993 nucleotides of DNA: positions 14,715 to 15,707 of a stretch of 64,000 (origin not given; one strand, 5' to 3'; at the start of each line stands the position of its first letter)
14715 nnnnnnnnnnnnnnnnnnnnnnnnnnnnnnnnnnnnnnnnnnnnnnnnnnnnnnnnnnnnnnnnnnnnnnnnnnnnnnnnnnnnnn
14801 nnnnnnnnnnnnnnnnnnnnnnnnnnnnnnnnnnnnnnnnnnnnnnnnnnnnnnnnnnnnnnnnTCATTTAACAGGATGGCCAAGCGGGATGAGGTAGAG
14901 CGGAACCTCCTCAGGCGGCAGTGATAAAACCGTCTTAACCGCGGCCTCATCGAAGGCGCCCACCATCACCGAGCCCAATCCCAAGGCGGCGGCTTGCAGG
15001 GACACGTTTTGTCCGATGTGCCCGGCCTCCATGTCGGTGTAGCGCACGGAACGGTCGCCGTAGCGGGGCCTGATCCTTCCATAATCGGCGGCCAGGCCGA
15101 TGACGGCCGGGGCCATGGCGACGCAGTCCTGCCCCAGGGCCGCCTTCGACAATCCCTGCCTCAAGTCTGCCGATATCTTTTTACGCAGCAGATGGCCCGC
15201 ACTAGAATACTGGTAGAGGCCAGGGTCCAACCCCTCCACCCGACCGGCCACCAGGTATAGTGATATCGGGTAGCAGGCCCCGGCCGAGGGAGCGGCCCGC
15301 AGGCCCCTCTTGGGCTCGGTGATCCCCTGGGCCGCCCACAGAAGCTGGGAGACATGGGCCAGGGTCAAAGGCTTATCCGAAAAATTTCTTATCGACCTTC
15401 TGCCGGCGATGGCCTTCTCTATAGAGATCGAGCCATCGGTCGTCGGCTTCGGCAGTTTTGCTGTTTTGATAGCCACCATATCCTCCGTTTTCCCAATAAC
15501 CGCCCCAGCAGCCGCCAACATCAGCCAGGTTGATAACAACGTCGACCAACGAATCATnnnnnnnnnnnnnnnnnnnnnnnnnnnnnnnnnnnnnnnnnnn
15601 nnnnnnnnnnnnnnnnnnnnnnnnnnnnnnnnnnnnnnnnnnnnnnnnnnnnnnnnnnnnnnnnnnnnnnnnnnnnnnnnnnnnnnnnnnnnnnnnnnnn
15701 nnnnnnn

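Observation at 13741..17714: Translationally coupled four-gene operon: multi-cluster ferredoxin, W/Mo aldehyde:ferredoxin oxidoreductase, membrane-anchored SagB-type dehydrogenase, secreted 375-aa protein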

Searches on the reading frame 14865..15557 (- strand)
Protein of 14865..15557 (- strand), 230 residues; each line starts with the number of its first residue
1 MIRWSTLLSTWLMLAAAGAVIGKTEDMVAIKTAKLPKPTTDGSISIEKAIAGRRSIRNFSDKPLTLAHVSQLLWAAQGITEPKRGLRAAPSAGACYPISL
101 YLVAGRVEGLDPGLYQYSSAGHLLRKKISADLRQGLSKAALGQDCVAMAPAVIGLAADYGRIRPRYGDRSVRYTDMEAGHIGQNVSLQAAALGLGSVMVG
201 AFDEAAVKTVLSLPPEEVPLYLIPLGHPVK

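Call 4: search_protein_families(library=pfam, proteins=[window:14865-15557:-], max_evalue=0.01)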
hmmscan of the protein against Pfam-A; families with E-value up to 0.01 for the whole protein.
window:14865-15557:- (230 aa): 2 families
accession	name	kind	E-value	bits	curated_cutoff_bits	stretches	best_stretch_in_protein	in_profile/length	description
PF00881.29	Nitroreductase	-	2.8e-32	112.7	23.5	1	50-227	1-167/167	Nitroreductase family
PF14512.11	TM1586_NiRdase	-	5e-07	30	27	1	174-228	80-133/215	Putative TM nitroreductase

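Call 5: search_protein_families(library=ncbifam, proteins=[window:14865-15557:-], max_evalue=0.01)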
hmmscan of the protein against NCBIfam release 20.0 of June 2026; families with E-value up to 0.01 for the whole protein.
window:14865-15557:- (230 aa): 6 families
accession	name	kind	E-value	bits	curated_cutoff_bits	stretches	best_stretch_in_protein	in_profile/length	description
TIGR03605.1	antibiot_sagB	domain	1.3e-35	122.4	78.4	1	65-226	1-172/173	SagB family peptide dehydrogenase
TIGR04511.1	SagB_rel_DH_2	exception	7.2e-23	81.2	240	1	24-215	154-355/380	putative peptide maturation dehydrogenase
NF008033.1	PRK10765.1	equivalog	6.7e-11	42.1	223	1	130-229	54-161/240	oxygen-insensitive NADPH nitroreductase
TIGR02476.1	BluB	equivalog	2.3e-07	30.4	150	1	46-229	9-181/205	5,6-dimethylbenzimidazole synthase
NF009810.0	PRK13294.1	equivalog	0.00012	21.1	304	0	45-76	253-284/449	coenzyme F420-0:L-glutamate ligase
TIGR03553.1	F420_FbiB_CTERM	equivalog_domain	0.00033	20.4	249.55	0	179-229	124-176/194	F420 biosynthesis protein FbiB, C-terminal domain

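Call 13: find_homologous_proteins(query=window:14865-15557:-, max_evalue=0.001)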
Query window:14865-15557:- (230 aa): 6538 proteins with E <= 0.001 among 8000 candidates; the best 120 are listed.
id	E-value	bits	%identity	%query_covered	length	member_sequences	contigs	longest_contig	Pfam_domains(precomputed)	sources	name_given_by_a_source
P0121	5.6e-126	437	100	88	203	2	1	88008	PF00881.30,PF14512.12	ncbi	-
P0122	2.7e-118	411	83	100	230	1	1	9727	PF00881.30,PF14512.12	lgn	-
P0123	5.9e-110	384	75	100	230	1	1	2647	PF00881.30,PF14512.12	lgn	-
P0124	2.7e-106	372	78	95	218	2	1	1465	PF00881.30,PF14512.12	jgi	jgi:SagB-type dehydrogenase family enzyme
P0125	2.5e-102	359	75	95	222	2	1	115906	PF00881.30,PF14512.12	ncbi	-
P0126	5.3e-101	355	70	100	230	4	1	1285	PF00881.30,PF14512.12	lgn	-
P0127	2.9e-96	339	68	100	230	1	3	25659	PF00881.30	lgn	-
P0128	2.6e-87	310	65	99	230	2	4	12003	PF00881.30,PF14512.12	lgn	-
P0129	4.7e-79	283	62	96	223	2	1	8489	PF00881.30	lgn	-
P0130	2.8e-77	277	64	88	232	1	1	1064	PF00881.30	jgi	jgi:SagB-type dehydrogenase family enzyme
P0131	2.4e-76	274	64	85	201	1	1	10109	PF00881.30,PF14512.12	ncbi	-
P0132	3.5e-74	267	60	93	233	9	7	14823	PF00881.30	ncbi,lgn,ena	-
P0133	2.5e-72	261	56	96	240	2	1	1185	PF00881.30,PF14512.12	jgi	-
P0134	8.8e-71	256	64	84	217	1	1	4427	PF00881.30,PF14512.12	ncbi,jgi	jgi:SagB-type dehydrogenase family enzyme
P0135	1.3e-70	256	62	86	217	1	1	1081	PF00881.30,PF14512.12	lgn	-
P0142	1.4e-67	246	60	86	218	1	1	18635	PF00881.30,PF14512.12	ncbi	ncbi:MAG: SagB/ThcOx family dehydrogenase [Candidatus Omnitrophota bacterium]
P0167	4.5e-63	231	53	90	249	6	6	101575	PF00881.30,PF14512.12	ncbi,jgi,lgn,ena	ncbi:MAG: SagB/ThcOx family dehydrogenase [Thermoproteota archaeon]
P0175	2.4e-62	229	55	84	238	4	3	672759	PF00881.30,PF14512.12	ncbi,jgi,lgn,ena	-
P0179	3.8e-62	228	56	87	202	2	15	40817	PF00881.30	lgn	-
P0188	1.1e-61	226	60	84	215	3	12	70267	PF00881.30,PF14512.12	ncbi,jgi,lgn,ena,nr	ncbi:MAG: SagB/ThcOx family dehydrogenase [Candidatus Tritonobacter lacicola]|nr:SagB/ThcOx family d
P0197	3.2e-61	225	51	96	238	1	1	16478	PF00881.30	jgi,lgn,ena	-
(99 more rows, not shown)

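Call 14: find_encoding_contigs(protein=P0179, flank=8000, max_places=3)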
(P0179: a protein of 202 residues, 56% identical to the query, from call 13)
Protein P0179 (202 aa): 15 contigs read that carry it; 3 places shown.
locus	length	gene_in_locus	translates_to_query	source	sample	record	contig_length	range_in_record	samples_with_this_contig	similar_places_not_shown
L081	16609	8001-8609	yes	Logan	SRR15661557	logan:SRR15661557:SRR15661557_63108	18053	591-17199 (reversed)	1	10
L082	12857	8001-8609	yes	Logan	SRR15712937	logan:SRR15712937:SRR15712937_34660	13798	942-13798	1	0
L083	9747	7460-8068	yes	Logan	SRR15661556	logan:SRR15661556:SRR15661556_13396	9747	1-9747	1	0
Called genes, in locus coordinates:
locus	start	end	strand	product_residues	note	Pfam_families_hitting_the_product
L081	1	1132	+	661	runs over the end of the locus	?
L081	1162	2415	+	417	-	PF04389:Peptidase_M28, PF01546:Peptidase_M20 (weak)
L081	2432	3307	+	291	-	PF02749:QRPTase_N, PF01729:QRPTase_C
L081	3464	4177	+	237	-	-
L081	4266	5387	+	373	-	-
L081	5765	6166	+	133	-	PF12797:Fer4_2 (faint), PF13247:Fer4_11, PF13187:Fer4_9 (weak), PF25160:LdpA_Fe-S-bd (weak), PF00037:Fer4 (weak), PF13237:Fer4_10 (weak), PF12838:Fer4_7 (weak), PF13187:Fer4_9, +5 more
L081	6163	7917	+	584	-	PF02730:AFOR_N, PF01314:AFOR_C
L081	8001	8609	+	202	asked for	PF00881:Nitroreductase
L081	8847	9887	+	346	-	-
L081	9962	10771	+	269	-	PF02548:Pantoate_transf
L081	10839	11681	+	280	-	PF02569:Pantoate_ligase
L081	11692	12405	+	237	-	-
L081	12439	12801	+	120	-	PF02261:Asp_decarbox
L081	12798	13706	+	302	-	PF00483:NTP_transferase (weak)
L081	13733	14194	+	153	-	PF13399:LytR_C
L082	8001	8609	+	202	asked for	PF00881:Nitroreductase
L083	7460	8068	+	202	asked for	PF00881:Nitroreductase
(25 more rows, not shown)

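Call 19: find_encoding_contigs(protein=P0142, flank=5000, max_places=2)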
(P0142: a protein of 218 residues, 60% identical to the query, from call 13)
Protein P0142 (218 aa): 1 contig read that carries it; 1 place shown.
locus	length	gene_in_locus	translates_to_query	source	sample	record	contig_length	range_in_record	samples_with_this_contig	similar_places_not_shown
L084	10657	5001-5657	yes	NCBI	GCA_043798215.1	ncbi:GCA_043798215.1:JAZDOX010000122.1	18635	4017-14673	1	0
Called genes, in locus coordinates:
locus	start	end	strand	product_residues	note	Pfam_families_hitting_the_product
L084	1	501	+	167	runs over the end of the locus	PF00149:Metallophos (weak), PF12850:Metallophos_2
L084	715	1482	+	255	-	PF01975:SurE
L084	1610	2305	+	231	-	PF12837:Fer4_6 (faint)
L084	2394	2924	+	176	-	PF14385:DUF4416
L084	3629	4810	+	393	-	PF09903:DUF2130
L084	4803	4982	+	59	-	-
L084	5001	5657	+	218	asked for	PF14512:TM1586_NiRdase (faint), PF00881:Nitroreductase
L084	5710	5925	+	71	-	-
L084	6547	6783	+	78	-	PF04014:MazE_antitoxin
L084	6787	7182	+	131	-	PF01850:PIN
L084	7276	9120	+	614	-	PF00664:ABC_membrane, PF00005:ABC_tran, PF02463:SMC_N (weak)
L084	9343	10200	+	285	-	PF00318:Ribosomal_S2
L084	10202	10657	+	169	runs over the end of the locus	PF00889:EF_TS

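Call 20: find_encoding_contigs(protein=P0167, flank=5000, max_places=2)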
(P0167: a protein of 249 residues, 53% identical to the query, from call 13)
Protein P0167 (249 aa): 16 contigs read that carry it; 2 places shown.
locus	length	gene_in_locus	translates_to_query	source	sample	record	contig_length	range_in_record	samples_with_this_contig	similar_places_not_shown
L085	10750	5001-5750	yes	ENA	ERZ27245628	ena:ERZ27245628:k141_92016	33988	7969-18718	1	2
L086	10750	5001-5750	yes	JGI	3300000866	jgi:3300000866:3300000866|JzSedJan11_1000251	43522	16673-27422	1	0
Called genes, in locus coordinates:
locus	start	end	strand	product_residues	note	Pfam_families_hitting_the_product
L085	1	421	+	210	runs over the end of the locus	-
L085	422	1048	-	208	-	PF23023:Anti-Pycsar_Apyc1 (faint), PF00753:Lactamase_B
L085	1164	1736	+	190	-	-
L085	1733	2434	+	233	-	-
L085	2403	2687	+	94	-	PF14947:HTH_45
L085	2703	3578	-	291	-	PF01988:VIT1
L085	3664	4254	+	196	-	PF01596:Methyltransf_3, PF13578:Methyltransf_24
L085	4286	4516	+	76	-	-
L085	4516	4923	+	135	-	PF01850:PIN, PF13470:PIN_3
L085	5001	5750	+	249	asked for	PF14512:TM1586_NiRdase (faint), PF00881:Nitroreductase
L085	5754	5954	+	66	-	-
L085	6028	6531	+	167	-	PF03692:CxxCxxCC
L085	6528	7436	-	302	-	PF10120:ThiN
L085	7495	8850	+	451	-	PF08543:Phos_pyr_kin, PF00294:PfkB, PF10120:ThiN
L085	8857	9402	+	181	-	PF12822:ECF_trnsprt, PF09512:ThiW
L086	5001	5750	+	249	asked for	PF14512:TM1586_NiRdase (faint), PF00881:Nitroreductase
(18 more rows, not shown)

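Call 23: search_solved_structures(query=window:14865-15557:-, max_evalue=0.001)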
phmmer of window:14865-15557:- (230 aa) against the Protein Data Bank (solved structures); distinct sequences matched with E-value up to 0.001: 21.
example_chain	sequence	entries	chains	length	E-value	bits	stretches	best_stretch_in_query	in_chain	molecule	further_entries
3eo7_A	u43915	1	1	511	3.9e-37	131.3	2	43-228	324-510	Putative Nitroreductase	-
8cqs_A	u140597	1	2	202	1.8e-23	86.6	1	29-227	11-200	Nitroreductase-like protein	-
3hoi_A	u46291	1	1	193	5.2e-20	75.3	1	30-227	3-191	FMN-dependent nitroreductase BF3017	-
3hj9_A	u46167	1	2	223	1.4e-18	70.7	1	32-226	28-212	Oxidoreductase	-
7ly5_B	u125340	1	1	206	8.7e-12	48.4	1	46-225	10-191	BmdC, oxidase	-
7ly7_B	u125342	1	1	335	1.8e-11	47.4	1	43-224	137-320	BmdC, Oxidase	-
7ly4_A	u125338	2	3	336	1.9e-11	47.4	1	43-224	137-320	BmdC, Oxidase | BmdC, NRPS oxidase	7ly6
5lq4_A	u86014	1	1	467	8.8e-10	41.9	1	37-217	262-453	CyaGox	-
4dn2_A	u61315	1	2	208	9e-10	41.9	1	142-229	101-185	Nitroreductase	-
8pz5_A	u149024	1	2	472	9e-10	41.9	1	37-217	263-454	SagB-type dehydrogenase domain protein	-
5lq4_B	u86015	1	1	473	9e-10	41.8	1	37-217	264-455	CyaGox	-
4g8s_A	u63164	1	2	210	2e-09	40.7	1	143-228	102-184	Nitroreductase family protein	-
9exv_A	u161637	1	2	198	1.2e-05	28.4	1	183-229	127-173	Nitroreductase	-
5hdj_A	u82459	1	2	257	5.7e-05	26.1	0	181-229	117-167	NfrA1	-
1f5v_A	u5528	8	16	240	8.5e-05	25.6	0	176-229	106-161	OXYGEN-INSENSITIVE NADPH NITROREDUCTASE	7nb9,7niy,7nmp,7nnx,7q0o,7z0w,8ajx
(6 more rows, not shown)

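Call 28: find_encoding_contigs(protein=P0197, flank=8000, max_places=2)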
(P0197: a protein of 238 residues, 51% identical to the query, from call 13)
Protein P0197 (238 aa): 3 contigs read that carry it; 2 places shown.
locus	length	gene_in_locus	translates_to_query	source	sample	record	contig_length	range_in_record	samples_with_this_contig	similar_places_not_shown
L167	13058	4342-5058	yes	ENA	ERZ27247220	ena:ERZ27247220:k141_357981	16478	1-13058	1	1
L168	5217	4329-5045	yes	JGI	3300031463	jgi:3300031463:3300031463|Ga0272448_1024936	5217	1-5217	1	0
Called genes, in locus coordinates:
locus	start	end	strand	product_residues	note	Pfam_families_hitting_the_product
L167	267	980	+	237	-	-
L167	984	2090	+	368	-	-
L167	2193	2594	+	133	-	PF12797:Fer4_2 (faint), PF13247:Fer4_11, PF12838:Fer4_7 (weak), PF13187:Fer4_9 (weak), PF25160:LdpA_Fe-S-bd (weak), PF00037:Fer4 (weak), PF13237:Fer4_10, PF13187:Fer4_9, +7 more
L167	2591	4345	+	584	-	PF02730:AFOR_N, PF01314:AFOR_C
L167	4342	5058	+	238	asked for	PF00881:Nitroreductase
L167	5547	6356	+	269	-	PF02548:Pantoate_transf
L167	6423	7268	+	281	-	PF02569:Pantoate_ligase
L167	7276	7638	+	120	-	PF02261:Asp_decarbox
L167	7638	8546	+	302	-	PF00483:NTP_transferase (weak)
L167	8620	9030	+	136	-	PF13399:LytR_C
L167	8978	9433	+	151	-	PF02410:RsfS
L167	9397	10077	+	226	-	PF06695:Sm_multidrug_ex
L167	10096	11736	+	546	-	PF03485:Arg_tRNA_synt_N, PF00750:tRNA-synt_1d, PF00133:tRNA-synt_1 (faint), PF09334:tRNA-synt_1g (faint), PF05746:DALR_1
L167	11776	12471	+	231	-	PF05724:TPMT, PF01209:Ubie_methyltran, PF13489:Methyltransf_23, PF05175:MTS (faint), PF13847:Methyltransf_31, PF08241:Methyltransf_11, PF08242:Methyltransf_12, PF13649:Methyltransf_25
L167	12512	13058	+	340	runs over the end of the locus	PF00586:AIRS, PF02769:AIRS_C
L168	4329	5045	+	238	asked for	PF00881:Nitroreductase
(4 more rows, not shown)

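Call 29: find_encoding_contigs(protein=P0131, flank=8000, max_places=2)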
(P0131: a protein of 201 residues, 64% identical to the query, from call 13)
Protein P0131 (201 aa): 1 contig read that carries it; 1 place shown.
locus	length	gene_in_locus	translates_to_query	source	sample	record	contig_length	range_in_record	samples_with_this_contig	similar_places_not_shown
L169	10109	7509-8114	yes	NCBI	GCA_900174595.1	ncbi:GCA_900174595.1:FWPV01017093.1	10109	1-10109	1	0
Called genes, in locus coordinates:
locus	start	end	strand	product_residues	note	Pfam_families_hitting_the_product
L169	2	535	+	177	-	?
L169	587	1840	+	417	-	PF04389:Peptidase_M28, PF01546:Peptidase_M20 (weak)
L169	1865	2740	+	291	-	PF02749:QRPTase_N, PF01729:QRPTase_C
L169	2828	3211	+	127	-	PF13366:PDDEXK_3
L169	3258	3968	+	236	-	-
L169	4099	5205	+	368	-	-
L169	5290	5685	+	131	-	PF13247:Fer4_11, PF12838:Fer4_7 (weak), PF13187:Fer4_9 (weak), PF25160:LdpA_Fe-S-bd, PF00037:Fer4 (weak), PF12797:Fer4_2 (weak), PF13237:Fer4_10 (weak), PF13187:Fer4_9, +6 more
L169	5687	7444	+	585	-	PF02730:AFOR_N, PF01314:AFOR_C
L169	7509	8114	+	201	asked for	PF14512:TM1586_NiRdase (faint), PF00881:Nitroreductase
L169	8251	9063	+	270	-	PF02548:Pantoate_transf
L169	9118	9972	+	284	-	PF02569:Pantoate_ligase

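Call 42: find_encoding_contigs(protein=P0175, flank=5000, max_places=2)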
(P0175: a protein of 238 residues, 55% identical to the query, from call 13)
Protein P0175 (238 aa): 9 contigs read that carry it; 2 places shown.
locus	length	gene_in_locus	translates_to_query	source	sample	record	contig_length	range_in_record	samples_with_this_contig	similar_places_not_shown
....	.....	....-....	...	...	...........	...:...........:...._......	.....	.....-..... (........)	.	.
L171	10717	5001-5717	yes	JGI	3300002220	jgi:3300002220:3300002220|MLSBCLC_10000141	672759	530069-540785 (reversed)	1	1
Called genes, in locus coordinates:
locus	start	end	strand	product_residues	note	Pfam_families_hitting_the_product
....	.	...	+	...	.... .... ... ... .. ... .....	-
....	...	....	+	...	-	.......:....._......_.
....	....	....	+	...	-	-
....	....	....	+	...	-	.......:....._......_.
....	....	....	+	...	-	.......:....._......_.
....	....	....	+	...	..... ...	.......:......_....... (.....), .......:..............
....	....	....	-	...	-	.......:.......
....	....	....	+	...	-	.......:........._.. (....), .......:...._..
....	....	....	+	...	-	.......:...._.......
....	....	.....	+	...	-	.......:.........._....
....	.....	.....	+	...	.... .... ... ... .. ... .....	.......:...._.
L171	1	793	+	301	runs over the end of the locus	-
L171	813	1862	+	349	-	PF01075:Glyco_transf_9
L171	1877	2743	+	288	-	-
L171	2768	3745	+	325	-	PF01075:Glyco_transf_9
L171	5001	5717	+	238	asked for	PF14512:TM1586_NiRdase (faint), PF00881:Nitroreductase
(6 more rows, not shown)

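Call 43: find_encoding_contigs(protein=P0188, flank=5000, max_places=2)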
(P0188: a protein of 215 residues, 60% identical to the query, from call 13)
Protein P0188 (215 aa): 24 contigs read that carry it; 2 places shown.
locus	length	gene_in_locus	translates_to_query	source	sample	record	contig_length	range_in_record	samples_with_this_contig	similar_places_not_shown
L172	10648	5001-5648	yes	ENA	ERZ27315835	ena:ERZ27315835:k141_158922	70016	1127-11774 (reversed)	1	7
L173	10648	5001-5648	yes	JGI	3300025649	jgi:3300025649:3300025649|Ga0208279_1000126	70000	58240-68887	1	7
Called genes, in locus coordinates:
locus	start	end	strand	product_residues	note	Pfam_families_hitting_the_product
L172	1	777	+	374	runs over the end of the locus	PF04055:Radical_SAM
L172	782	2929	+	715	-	PF00512:HisKA, PF02518:HATPase_c, PF14501:HATPase_c_5 (weak)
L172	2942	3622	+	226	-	PF00072:Response_reg, PF00486:Trans_reg_C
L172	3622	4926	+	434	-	PF13174:TPR_6 (faint), PF13176:TPR_7 (faint), PF13181:TPR_8 (faint), PF13428:TPR_14 (faint), PF13432:TPR_16 (faint), PF00515:TPR_1 (faint), PF07719:TPR_2 (faint), PF13414:TPR_11 (faint), +3 more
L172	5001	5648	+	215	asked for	PF14512:TM1586_NiRdase (faint), PF00881:Nitroreductase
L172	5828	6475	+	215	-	-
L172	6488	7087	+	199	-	-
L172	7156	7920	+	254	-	-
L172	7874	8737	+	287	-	-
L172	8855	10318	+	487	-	PF01979:Amidohydro_1, PF07969:Amidohydro_3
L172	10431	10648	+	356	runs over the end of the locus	PF03054:tRNA_Me_trans, PF20259:tRNA_Me_trans_M, PF20258:tRNA_Me_trans_C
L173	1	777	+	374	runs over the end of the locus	PF04055:Radical_SAM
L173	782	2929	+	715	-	PF00512:HisKA, PF02518:HATPase_c, PF14501:HATPase_c_5 (weak)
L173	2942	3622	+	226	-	PF00072:Response_reg, PF00486:Trans_reg_C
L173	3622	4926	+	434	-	PF13174:TPR_6 (faint), PF13176:TPR_7 (faint), PF13181:TPR_8 (faint), PF13428:TPR_14 (faint), PF13432:TPR_16 (faint), PF00515:TPR_1 (faint), PF07719:TPR_2 (faint), PF13414:TPR_11 (faint), +3 more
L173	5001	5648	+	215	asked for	PF14512:TM1586_NiRdase (faint), PF00881:Nitroreductase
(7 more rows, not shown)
